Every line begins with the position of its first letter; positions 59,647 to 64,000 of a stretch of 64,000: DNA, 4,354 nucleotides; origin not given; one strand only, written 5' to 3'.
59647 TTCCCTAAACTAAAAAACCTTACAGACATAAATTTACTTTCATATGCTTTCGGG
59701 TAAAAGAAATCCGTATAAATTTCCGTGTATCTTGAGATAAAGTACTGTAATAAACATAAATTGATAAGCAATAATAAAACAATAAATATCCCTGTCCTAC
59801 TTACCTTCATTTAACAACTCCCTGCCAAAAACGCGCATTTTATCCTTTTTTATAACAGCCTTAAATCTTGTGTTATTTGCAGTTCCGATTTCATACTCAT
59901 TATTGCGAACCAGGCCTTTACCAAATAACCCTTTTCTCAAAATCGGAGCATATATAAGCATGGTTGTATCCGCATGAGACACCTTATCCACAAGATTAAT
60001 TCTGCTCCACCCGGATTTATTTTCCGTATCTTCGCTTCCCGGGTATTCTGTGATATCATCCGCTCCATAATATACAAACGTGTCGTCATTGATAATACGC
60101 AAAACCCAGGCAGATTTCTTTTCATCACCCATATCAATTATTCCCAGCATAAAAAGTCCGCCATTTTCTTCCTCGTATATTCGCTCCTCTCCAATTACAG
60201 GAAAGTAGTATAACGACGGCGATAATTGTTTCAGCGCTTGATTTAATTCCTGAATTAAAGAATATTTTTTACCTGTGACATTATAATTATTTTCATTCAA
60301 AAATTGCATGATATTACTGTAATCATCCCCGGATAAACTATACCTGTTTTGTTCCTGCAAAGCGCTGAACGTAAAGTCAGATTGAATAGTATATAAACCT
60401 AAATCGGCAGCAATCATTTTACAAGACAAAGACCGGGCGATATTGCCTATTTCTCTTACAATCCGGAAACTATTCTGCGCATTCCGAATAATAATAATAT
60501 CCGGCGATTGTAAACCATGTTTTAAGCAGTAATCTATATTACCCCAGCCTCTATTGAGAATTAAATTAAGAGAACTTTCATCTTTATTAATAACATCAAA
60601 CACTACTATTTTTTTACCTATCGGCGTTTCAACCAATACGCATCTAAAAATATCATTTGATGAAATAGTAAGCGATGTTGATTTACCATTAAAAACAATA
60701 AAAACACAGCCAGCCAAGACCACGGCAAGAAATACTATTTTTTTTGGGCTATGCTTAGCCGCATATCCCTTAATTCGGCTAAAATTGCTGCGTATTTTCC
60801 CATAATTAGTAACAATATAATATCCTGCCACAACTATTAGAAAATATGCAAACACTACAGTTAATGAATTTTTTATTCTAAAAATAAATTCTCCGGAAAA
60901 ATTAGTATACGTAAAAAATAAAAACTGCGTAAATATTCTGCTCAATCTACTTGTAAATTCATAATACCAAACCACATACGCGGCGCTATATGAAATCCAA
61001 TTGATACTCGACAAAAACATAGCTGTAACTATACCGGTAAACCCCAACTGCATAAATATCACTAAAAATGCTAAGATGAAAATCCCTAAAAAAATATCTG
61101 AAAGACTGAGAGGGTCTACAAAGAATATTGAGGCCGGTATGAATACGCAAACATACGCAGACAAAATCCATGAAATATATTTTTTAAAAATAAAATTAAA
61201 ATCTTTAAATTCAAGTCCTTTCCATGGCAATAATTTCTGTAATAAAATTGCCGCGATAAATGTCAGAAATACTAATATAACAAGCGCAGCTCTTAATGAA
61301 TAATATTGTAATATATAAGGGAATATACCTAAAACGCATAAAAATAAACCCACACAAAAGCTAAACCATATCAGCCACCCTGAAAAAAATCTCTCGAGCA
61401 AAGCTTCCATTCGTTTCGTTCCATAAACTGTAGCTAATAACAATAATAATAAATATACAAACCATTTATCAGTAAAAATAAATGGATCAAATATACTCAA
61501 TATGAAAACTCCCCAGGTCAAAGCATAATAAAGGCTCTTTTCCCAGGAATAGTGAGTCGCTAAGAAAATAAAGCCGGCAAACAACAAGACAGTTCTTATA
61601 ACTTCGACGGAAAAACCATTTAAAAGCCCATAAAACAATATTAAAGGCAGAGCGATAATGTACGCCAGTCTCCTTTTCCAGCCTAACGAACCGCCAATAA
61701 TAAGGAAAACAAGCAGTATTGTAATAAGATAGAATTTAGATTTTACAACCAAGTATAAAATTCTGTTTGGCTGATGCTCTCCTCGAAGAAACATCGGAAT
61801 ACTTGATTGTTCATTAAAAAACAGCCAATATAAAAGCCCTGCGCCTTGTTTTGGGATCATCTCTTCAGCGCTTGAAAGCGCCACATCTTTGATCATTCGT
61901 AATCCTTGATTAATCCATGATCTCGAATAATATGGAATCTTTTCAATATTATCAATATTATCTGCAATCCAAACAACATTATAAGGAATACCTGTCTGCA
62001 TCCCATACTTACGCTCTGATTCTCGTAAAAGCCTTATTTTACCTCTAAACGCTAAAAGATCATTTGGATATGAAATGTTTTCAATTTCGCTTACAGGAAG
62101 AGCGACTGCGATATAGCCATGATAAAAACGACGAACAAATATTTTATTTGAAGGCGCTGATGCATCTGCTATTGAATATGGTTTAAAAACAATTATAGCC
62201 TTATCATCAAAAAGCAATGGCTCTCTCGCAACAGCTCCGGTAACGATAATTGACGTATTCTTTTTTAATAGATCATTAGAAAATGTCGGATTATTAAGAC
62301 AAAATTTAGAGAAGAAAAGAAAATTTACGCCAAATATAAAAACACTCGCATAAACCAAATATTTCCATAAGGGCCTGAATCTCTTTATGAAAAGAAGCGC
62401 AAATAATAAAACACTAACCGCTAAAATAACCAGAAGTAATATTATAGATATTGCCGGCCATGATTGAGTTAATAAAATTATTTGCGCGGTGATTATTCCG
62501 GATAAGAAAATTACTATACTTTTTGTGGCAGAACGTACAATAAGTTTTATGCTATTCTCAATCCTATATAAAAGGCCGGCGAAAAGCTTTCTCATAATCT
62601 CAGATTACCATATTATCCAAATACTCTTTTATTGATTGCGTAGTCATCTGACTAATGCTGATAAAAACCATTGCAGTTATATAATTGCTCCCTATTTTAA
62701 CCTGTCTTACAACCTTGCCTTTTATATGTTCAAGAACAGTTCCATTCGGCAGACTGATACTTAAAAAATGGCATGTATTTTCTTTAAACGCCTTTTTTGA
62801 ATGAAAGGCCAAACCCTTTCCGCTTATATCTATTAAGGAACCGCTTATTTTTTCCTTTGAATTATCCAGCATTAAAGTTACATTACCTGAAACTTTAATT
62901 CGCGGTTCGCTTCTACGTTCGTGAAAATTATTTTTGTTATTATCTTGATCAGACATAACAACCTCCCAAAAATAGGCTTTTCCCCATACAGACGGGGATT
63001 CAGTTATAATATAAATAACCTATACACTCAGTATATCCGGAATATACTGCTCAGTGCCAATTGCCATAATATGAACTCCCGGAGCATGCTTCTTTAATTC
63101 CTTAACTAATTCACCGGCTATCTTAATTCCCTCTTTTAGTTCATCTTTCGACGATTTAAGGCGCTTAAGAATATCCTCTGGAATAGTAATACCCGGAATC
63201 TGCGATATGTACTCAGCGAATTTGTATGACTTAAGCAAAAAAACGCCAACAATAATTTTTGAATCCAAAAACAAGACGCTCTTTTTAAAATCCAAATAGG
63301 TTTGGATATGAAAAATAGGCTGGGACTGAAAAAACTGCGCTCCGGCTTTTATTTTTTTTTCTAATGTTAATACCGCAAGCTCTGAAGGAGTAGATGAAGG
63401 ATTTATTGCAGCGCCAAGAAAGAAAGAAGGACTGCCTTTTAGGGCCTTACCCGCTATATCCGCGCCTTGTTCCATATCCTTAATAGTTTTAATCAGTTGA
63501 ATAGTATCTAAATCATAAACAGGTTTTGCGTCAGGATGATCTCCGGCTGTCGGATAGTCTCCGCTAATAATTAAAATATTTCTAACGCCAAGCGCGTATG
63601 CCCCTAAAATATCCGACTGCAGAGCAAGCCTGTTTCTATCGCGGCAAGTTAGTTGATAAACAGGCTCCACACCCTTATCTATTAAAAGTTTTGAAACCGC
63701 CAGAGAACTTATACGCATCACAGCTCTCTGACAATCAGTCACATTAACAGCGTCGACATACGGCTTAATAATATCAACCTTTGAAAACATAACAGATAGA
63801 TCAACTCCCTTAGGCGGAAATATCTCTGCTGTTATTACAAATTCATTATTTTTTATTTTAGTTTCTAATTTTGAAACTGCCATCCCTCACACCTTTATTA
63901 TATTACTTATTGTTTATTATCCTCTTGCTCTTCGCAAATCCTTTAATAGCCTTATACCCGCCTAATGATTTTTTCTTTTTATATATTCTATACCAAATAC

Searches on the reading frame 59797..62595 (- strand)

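Call 59: search_protein_families(library=pfam, proteins=[window:59797-62595:-], max_evalue=0.0001)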
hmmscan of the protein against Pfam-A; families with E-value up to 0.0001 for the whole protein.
window:59797-62595:- (932 aa): 1 family
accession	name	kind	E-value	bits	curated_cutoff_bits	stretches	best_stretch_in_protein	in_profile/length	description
PF13567.11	DUF4131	-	6.8e-08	32.8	31.6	1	50-197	4-140/165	Domain of unknown function (DUF4131)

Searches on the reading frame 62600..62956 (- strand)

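Call 59: search_protein_families(library=pfam, proteins=[window:62600-62956:-], max_evalue=0.0001)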
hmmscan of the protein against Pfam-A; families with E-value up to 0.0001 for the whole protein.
window:62600-62956:- (118 aa): 1 family
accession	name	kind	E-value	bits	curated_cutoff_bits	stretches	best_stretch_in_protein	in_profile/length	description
PF07238.19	PilZ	-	6.1e-12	46.2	22.5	1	13-113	1-100/102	PilZ domain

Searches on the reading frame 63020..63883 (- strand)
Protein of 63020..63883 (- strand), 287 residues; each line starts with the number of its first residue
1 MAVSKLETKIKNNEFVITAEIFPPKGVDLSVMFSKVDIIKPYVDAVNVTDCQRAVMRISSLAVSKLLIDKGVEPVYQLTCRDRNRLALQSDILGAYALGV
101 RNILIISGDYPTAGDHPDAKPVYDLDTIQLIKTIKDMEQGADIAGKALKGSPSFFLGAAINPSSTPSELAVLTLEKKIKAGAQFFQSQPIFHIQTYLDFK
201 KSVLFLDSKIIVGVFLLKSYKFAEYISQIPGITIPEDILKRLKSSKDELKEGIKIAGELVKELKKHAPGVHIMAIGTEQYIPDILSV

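Call 59: search_protein_families(library=pfam, proteins=[window:63020-63883:-], max_evalue=0.0001)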
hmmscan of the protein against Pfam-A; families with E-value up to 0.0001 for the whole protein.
window:63020-63883:- (287 aa): 1 family
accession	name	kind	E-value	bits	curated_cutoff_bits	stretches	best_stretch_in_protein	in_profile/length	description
PF02219.23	MTHFR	-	1.2e-41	143.4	24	1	5-286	1-284/287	Methylenetetrahydrofolate reductase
